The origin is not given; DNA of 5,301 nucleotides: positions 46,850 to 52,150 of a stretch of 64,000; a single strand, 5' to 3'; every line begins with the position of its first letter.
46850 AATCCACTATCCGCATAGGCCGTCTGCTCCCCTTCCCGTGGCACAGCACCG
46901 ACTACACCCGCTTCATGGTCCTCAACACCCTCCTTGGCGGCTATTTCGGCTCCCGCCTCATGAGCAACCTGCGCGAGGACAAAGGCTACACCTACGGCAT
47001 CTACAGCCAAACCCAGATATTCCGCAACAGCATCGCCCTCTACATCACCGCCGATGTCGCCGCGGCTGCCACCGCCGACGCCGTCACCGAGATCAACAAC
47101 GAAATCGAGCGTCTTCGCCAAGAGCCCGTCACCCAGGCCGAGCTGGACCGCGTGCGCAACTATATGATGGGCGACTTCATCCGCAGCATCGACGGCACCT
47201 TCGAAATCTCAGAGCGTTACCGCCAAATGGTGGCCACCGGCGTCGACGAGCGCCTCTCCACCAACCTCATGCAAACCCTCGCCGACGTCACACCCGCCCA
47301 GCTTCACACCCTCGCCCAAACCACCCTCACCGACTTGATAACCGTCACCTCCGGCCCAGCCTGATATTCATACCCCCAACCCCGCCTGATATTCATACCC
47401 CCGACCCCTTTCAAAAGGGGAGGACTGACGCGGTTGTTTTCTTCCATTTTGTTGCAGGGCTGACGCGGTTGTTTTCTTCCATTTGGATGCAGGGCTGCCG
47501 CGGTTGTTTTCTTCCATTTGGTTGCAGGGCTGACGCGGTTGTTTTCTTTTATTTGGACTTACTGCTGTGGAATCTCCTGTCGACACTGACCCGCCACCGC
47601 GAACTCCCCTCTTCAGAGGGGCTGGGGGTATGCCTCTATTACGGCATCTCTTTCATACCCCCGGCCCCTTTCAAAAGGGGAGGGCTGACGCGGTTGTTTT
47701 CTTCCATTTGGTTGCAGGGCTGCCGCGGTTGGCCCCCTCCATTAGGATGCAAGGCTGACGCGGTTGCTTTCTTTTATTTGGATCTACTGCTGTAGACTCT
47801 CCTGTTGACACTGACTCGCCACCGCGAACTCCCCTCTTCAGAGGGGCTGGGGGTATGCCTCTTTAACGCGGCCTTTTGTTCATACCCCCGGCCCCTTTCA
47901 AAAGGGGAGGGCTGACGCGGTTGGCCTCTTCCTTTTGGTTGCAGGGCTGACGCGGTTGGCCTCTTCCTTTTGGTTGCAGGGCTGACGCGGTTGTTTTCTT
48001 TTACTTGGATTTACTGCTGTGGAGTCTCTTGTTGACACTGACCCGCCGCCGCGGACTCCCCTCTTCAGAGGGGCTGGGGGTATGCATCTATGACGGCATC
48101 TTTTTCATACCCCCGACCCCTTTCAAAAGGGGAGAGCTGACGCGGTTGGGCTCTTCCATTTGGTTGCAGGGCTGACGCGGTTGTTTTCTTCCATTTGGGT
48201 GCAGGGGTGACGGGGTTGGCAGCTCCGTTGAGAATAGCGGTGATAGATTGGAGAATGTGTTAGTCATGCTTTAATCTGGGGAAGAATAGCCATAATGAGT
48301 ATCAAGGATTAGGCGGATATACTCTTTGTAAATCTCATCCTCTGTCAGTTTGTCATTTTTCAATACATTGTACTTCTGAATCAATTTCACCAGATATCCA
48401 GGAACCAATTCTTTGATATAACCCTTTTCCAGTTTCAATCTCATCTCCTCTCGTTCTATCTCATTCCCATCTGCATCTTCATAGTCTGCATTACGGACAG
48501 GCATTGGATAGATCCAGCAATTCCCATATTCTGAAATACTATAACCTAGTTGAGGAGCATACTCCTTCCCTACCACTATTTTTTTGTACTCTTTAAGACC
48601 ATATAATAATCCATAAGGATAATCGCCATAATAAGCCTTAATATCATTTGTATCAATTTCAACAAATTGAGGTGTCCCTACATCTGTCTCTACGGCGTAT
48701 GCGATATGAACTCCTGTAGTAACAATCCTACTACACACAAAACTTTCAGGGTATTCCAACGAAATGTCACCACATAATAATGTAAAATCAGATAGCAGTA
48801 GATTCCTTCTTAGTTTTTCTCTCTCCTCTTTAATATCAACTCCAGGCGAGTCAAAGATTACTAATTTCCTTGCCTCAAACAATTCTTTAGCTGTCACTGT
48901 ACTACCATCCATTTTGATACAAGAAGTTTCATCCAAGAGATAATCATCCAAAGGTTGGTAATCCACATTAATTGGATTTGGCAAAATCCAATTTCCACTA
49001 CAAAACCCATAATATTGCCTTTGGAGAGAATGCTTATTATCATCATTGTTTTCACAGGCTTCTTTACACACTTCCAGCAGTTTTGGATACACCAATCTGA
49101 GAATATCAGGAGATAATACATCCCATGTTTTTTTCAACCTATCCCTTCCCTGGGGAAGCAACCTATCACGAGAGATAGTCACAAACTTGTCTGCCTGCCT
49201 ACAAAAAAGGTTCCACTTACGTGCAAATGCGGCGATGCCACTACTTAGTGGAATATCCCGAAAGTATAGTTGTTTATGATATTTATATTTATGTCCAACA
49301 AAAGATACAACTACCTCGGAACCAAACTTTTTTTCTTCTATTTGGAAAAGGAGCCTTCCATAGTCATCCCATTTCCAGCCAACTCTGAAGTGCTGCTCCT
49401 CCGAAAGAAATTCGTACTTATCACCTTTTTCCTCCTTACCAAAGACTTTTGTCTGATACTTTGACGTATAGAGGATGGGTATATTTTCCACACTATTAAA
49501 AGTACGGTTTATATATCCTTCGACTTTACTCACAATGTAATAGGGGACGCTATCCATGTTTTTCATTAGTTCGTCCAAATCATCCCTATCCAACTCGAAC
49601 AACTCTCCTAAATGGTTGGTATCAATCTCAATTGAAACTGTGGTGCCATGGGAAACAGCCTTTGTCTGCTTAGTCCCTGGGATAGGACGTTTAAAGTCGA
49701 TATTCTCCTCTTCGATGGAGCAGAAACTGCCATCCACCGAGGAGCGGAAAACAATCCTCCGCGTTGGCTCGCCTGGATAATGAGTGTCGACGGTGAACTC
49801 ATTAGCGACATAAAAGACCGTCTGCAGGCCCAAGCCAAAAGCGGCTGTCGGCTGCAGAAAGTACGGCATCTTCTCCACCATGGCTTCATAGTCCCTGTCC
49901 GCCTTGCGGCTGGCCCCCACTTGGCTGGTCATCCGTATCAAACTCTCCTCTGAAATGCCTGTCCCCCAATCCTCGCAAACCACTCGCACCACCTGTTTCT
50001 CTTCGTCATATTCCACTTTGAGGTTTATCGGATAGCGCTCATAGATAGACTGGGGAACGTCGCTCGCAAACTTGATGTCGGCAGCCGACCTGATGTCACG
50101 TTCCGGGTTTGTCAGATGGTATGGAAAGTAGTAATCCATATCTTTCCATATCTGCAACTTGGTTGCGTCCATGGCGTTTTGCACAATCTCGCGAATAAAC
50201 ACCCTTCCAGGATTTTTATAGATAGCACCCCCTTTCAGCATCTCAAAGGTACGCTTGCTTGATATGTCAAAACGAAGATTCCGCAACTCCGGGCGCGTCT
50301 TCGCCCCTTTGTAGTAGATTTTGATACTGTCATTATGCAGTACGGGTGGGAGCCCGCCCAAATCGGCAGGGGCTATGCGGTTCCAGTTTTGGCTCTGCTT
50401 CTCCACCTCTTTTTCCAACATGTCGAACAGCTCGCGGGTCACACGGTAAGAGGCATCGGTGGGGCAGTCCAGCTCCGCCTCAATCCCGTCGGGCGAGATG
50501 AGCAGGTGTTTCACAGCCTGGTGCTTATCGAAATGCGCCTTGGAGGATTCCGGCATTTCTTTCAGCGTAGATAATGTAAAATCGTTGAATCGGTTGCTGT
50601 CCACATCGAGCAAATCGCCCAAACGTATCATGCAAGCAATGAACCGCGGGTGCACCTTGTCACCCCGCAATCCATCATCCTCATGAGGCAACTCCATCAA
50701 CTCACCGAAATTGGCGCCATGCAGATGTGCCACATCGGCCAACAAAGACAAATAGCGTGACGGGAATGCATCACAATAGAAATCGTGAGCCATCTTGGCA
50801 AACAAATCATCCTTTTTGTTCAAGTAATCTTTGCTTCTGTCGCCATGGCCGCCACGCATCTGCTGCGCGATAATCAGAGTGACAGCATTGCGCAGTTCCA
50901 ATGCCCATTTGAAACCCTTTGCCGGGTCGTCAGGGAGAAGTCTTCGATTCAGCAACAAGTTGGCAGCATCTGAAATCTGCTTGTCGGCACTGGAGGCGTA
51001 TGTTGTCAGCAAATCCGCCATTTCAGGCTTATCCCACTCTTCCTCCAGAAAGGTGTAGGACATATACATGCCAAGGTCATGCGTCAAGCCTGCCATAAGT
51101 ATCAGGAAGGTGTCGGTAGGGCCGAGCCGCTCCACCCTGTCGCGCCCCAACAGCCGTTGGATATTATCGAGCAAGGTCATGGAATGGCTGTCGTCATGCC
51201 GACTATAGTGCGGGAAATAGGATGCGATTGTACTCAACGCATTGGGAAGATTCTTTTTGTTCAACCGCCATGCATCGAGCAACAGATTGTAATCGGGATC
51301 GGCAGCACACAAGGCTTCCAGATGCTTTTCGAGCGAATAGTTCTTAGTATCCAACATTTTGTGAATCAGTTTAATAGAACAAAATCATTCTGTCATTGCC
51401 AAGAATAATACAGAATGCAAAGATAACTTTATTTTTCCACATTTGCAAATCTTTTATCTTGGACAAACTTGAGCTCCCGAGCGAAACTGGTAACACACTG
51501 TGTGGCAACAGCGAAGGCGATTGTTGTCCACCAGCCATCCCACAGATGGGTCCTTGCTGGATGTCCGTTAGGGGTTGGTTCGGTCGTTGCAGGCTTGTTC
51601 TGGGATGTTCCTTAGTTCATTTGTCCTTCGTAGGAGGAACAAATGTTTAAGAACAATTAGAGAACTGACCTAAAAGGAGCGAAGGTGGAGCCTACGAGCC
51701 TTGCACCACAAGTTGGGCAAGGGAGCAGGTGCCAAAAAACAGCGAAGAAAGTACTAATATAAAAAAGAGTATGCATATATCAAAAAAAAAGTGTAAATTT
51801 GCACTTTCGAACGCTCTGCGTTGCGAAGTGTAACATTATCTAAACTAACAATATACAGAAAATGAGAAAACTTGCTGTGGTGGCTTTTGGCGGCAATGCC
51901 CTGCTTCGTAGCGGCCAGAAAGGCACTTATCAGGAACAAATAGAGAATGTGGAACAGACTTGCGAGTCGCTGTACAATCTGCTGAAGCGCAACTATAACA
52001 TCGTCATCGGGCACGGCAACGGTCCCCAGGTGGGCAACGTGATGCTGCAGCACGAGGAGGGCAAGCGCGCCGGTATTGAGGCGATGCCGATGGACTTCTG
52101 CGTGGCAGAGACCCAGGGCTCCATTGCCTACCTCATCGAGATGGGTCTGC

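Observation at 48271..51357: Stand-alone HD phosphohydrolase + Hsp90/MORC-type GHKL ATPase + unknown C-terminal half: candidate undescribed single-gene conflict/defence system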

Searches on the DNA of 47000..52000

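Call 90: search_rna_families(source=window, start=47000, end=52000, threshold=evalue, max_evalue=0.1)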
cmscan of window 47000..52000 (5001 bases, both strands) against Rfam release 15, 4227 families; matches with E-value up to 0.1: 3.
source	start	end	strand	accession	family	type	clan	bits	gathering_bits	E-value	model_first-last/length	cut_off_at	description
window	47614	47674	+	RF03192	mir-6794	Gene; miRNA;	-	31.4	74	0.0049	1-62/62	no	mir-6794 microRNA precursor family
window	47839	47901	+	RF03192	mir-6794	Gene; miRNA;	-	31.3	74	0.0053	1-62/62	no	mir-6794 microRNA precursor family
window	48066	48126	+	RF03192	mir-6794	Gene; miRNA;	-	26.4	74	0.087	1-62/62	no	mir-6794 microRNA precursor family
